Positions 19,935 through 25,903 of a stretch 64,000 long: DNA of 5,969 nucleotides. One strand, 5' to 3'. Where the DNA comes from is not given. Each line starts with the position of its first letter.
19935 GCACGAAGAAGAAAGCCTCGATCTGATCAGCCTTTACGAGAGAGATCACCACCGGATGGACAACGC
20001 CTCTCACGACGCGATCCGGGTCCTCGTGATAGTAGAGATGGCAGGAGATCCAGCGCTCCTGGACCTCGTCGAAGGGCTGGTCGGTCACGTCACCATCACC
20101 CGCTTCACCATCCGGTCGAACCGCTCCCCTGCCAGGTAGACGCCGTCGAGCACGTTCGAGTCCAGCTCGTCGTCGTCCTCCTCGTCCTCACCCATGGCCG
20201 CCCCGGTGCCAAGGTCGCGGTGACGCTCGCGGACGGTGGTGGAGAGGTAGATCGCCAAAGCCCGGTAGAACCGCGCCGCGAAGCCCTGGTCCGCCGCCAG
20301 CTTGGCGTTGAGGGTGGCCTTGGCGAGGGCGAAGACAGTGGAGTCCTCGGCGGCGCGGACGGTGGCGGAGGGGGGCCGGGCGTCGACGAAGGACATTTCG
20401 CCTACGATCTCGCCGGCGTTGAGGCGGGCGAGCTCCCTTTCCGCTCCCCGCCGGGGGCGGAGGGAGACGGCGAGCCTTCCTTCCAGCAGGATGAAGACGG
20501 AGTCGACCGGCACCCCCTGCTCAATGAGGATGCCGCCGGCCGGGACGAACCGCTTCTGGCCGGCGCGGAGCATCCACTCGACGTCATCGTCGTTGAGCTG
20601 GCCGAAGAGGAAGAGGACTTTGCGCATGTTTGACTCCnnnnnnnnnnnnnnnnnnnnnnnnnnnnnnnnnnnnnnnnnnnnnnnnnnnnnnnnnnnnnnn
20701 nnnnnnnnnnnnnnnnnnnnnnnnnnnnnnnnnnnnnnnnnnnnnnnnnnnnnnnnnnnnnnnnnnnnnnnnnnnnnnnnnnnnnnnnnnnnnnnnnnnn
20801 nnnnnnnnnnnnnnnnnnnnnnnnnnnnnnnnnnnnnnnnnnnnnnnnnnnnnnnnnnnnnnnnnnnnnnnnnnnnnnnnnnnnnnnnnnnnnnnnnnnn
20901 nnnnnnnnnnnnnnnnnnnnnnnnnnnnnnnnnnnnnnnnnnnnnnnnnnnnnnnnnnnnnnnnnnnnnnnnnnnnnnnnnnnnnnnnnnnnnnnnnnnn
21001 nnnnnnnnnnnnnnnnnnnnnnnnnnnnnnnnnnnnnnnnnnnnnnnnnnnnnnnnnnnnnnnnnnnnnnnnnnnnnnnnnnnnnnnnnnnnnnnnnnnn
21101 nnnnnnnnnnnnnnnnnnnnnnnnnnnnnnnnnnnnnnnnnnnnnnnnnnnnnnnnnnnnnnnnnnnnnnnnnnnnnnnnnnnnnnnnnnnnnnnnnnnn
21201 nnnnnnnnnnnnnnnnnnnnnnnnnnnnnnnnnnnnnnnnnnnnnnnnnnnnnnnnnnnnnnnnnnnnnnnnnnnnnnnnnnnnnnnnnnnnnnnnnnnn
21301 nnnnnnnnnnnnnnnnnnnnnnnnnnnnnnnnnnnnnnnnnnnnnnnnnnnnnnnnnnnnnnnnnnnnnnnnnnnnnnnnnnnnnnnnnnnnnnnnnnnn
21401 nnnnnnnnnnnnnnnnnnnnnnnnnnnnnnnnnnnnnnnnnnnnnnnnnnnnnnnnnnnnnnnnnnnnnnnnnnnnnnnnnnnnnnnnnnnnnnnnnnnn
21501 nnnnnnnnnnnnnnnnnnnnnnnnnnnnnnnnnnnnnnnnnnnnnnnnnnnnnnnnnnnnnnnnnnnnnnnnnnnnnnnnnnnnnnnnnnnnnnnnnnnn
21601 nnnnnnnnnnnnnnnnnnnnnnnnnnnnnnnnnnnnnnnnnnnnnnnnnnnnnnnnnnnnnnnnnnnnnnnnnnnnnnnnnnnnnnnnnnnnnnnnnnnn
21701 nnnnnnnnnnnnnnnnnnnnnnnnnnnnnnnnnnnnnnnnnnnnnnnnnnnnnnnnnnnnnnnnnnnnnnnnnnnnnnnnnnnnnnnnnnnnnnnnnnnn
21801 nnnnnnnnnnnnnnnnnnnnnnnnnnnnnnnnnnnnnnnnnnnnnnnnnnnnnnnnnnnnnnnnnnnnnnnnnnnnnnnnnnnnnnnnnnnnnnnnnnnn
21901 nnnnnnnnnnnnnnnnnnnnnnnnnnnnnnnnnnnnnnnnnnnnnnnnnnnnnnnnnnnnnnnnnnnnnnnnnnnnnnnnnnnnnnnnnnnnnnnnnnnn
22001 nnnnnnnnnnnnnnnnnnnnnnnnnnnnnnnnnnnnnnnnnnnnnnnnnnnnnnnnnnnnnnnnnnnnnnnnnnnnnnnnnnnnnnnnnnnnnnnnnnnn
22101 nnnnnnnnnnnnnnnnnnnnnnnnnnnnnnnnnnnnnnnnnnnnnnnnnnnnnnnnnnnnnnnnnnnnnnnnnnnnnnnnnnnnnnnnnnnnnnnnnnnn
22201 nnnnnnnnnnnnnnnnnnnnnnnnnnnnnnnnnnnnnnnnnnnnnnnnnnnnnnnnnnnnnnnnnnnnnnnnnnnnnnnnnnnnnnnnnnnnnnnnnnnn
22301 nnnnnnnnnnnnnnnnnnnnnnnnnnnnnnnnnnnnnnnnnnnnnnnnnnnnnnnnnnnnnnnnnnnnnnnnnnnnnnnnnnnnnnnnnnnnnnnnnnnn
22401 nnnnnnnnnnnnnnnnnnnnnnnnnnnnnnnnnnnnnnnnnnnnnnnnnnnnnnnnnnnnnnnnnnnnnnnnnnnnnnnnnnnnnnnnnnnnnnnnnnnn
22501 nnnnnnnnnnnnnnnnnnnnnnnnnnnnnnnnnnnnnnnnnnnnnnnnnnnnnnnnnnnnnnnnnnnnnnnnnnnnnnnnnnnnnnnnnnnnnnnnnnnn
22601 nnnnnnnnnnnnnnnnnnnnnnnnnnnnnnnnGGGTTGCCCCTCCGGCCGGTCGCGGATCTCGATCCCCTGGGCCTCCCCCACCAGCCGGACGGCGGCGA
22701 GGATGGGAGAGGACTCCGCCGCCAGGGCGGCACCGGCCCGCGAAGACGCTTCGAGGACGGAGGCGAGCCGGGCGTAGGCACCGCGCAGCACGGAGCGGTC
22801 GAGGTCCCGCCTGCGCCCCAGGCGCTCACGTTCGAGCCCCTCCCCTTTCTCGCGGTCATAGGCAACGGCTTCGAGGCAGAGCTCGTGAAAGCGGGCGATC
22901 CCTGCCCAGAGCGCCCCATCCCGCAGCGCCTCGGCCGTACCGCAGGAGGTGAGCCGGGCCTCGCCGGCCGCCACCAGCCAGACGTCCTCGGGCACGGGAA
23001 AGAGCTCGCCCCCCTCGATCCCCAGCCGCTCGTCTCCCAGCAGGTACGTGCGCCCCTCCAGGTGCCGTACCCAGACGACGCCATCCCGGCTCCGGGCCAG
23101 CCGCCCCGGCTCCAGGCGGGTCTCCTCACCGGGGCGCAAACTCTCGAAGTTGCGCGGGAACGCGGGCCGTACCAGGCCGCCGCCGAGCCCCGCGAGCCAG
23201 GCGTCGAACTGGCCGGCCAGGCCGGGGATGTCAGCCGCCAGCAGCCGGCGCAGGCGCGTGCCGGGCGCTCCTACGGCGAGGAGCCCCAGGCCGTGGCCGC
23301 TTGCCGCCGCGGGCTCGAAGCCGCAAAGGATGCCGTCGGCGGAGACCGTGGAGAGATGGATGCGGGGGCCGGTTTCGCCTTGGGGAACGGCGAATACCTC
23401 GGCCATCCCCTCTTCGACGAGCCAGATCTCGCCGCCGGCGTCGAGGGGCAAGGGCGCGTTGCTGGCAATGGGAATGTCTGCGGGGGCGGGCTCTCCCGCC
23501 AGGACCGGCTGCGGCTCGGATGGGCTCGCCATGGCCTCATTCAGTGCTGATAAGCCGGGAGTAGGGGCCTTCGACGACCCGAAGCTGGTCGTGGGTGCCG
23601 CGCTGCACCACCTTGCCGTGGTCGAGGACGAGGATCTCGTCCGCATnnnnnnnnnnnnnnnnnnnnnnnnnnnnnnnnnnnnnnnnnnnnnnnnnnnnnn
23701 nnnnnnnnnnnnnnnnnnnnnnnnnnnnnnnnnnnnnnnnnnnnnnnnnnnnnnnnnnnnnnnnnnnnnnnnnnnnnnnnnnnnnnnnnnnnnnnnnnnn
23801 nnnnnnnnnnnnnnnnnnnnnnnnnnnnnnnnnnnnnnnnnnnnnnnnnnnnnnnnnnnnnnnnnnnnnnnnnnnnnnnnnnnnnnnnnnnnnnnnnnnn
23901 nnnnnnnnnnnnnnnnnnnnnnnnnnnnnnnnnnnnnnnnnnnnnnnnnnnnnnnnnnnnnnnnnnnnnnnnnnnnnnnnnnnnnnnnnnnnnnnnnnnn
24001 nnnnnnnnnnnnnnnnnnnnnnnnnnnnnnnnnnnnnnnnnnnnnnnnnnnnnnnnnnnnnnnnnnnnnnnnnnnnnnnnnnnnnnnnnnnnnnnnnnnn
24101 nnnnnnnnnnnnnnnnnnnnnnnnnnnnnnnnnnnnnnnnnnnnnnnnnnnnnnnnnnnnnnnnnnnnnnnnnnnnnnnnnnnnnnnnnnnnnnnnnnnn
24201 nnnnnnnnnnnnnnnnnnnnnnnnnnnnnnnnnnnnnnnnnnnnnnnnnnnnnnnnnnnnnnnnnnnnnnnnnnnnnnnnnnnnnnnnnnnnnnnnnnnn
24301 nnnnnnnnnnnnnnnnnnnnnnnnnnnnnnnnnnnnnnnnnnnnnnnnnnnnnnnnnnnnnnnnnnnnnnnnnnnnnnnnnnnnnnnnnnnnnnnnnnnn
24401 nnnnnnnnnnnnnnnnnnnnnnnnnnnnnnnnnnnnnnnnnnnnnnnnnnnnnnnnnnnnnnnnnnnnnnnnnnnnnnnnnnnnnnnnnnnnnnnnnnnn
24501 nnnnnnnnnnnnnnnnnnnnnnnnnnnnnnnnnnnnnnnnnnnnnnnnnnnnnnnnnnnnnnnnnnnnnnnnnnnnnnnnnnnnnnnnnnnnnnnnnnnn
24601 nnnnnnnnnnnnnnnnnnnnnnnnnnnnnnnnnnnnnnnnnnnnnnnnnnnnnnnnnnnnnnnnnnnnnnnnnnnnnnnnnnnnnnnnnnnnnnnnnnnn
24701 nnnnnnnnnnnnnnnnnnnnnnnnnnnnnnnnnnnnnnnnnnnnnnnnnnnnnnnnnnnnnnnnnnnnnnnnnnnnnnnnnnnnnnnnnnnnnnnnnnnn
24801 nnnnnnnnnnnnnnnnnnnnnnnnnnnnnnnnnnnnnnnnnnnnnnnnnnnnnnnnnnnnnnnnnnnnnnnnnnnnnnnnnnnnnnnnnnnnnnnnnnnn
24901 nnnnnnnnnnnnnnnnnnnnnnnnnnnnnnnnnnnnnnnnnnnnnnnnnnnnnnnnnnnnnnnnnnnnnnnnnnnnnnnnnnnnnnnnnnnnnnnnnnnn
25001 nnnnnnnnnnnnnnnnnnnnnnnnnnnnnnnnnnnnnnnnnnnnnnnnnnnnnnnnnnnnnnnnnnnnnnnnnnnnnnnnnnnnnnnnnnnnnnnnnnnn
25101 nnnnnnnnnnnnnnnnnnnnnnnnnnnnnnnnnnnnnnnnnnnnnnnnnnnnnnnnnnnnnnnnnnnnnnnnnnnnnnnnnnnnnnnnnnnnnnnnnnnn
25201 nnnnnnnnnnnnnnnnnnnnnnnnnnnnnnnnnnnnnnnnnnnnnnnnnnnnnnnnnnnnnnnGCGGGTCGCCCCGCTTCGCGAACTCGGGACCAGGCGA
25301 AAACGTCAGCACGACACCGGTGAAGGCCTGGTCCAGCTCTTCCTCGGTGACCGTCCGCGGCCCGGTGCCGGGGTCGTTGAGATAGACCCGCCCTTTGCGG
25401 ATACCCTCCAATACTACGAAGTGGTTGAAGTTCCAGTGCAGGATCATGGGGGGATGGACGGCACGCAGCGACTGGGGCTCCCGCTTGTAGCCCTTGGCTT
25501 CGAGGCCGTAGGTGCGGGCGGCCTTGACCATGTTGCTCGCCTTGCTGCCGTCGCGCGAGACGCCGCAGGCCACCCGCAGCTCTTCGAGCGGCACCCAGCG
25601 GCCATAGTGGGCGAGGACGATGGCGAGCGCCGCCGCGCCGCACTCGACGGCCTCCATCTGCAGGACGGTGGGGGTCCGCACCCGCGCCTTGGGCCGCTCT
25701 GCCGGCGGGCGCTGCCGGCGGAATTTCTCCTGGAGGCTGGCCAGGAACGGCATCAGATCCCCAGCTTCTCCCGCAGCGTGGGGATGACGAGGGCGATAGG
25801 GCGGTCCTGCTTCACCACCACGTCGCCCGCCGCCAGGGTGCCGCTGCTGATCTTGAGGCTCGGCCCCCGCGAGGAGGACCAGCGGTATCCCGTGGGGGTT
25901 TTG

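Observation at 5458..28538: Three unrelated RiPP precursors share one leader-end motif and apparently one C39 exporter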

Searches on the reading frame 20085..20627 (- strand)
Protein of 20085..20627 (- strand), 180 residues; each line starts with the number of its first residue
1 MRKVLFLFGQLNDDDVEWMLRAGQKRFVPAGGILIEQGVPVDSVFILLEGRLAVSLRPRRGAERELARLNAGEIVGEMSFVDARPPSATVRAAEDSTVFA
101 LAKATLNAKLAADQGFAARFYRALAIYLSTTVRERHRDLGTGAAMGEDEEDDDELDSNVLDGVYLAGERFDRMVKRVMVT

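Call 8: search_protein_families(library=pfam, proteins=[window:20085-20627:-], max_evalue=0.01)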
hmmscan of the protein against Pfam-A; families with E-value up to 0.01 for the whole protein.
window:20085-20627:- (180 aa): 1 family
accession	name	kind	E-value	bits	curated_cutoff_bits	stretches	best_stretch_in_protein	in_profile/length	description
PF00027.35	cNMP_binding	-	1.8e-19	69.9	27.5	1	26-111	2-87/89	Cyclic nucleotide-binding domain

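Call 10: search_protein_families(library=ncbifam, proteins=[window:20085-20627:-], max_evalue=0.001)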
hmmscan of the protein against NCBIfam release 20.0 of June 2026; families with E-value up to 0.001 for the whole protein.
window:20085-20627:- (180 aa): 7 families
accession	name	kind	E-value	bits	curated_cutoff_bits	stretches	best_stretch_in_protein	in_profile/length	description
TIGR03896.1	cyc_nuc_ocin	subfamily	6e-47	160.5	161.05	1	1-177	139-317/317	bacteriocin-type transport-associated protein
NF008732.0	PRK11753.1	equivalog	3e-08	33.4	266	1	12-133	12-134/214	cAMP-activated global transcriptional regulator CRP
NF006901.0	PRK09392.1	equivalog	6.7e-08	32.1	211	1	4-134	11-140/236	transcriptional activator FtrB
NF041163.2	encap_f2b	equivalog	1e-07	31.5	400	1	11-123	83-196/450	family 2B encapsulin nanocompartment shell protein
NF050815.1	TransActFtrBCaul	equivalog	4.8e-07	29.3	300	1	5-134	14-142/251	transcriptional activator FtrB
NF058543.1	ActPatMycb56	equivalog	1.5e-06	27.3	460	1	14-106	10-101/317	acetyltransferase Pat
NF007707.0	PRK10402.1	subfamily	0.00043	20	180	1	33-132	41-136/226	transcriptional regulator YeiL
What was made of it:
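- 20085..20627 (-): cNMP-binding 'bacteriocin-type transport-associated' protein. TIGR03896 at 160.5 bits against a cutoff of 161.05, matching only the C-terminal half of the model (calls 8, 10).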

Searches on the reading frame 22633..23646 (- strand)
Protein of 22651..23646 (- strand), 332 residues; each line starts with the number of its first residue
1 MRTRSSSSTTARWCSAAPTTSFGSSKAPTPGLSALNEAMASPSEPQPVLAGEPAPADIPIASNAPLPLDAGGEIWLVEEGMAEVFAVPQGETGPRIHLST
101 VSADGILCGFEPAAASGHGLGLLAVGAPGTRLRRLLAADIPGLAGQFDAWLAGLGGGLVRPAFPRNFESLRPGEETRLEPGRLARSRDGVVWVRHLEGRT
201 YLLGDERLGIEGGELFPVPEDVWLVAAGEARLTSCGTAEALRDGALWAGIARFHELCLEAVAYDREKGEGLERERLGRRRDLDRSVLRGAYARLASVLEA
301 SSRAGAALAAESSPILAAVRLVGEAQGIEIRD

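Call 25: search_protein_families(library=pfam, proteins=[window:22651-23646:-], max_evalue=0.01)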
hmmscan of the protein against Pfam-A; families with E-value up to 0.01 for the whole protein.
window:22651-23646:- (332 aa): 0 families

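Call 62: search_protein_families(library=ncbifam, proteins=[window:22633-23532:-], max_evalue=1)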
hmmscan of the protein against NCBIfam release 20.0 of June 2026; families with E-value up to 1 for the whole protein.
window:22633-23532:- (300 aa): 0 families
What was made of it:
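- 20638..23532 (-): ABC2, the permease/ATPase without a peptidase domain, 964 aa, with an unassigned N-terminal extension of about 275 aa. No family found for the N-terminus (calls 25, 62).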

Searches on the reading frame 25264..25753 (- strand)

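Call 24: search_solved_structures(query=window:25264-25753:-, max_evalue=0.001, show_alignments=3)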
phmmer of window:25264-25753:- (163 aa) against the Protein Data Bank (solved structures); distinct sequences matched with E-value up to 0.001: 12.
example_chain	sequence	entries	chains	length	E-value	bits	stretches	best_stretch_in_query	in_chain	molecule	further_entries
6mpz_A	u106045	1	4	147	1.6e-50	174.4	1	13-156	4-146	Double Glycine Motif Protease domain from AMS/PCAT Transporter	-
4ry2_A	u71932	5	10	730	2.2e-11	47.2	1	29-161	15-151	ABC-type bacteriocin transporter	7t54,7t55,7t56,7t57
4s0f_A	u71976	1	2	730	2.2e-11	47.2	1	29-161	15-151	ABC-type bacteriocin transporter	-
8vp3_A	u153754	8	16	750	2.3e-11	47.2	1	29-161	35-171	ABC-type bacteriocin transporter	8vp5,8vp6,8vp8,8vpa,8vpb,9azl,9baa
7n87_A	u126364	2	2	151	2.5e-11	47.1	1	29-159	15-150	ABC-type bacteriocin transporter | Peptidase C39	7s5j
8hf4_A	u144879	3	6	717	5.8e-11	45.8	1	32-158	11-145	Transport/processing ATP-binding protein ComA | Competence factor transporting ATP-binding protein/permease ComA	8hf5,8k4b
8hf6_A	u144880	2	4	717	5.8e-11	45.8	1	32-158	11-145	Competence factor transporting ATP-binding protein/permease ComA | Transport/processing ATP-binding protein ComA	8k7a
8hf7_A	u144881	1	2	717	5.8e-11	45.8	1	32-158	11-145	Competence factor transporting ATP-binding protein/permease ComA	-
8vp9_A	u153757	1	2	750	3.8e-10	43.2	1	29-161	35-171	ABC-type bacteriocin transporter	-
6v9z_A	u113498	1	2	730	4e-10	43.1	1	29-161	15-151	ABC-type bacteriocin transporter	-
3k8u_A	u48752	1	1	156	4.4e-09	39.7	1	30-158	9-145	Putative ABC transporter, ATP-binding protein ComA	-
5xe8_A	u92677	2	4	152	5.2e-09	39.5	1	30-158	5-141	Putative ABC transporter, ATP-binding protein ComA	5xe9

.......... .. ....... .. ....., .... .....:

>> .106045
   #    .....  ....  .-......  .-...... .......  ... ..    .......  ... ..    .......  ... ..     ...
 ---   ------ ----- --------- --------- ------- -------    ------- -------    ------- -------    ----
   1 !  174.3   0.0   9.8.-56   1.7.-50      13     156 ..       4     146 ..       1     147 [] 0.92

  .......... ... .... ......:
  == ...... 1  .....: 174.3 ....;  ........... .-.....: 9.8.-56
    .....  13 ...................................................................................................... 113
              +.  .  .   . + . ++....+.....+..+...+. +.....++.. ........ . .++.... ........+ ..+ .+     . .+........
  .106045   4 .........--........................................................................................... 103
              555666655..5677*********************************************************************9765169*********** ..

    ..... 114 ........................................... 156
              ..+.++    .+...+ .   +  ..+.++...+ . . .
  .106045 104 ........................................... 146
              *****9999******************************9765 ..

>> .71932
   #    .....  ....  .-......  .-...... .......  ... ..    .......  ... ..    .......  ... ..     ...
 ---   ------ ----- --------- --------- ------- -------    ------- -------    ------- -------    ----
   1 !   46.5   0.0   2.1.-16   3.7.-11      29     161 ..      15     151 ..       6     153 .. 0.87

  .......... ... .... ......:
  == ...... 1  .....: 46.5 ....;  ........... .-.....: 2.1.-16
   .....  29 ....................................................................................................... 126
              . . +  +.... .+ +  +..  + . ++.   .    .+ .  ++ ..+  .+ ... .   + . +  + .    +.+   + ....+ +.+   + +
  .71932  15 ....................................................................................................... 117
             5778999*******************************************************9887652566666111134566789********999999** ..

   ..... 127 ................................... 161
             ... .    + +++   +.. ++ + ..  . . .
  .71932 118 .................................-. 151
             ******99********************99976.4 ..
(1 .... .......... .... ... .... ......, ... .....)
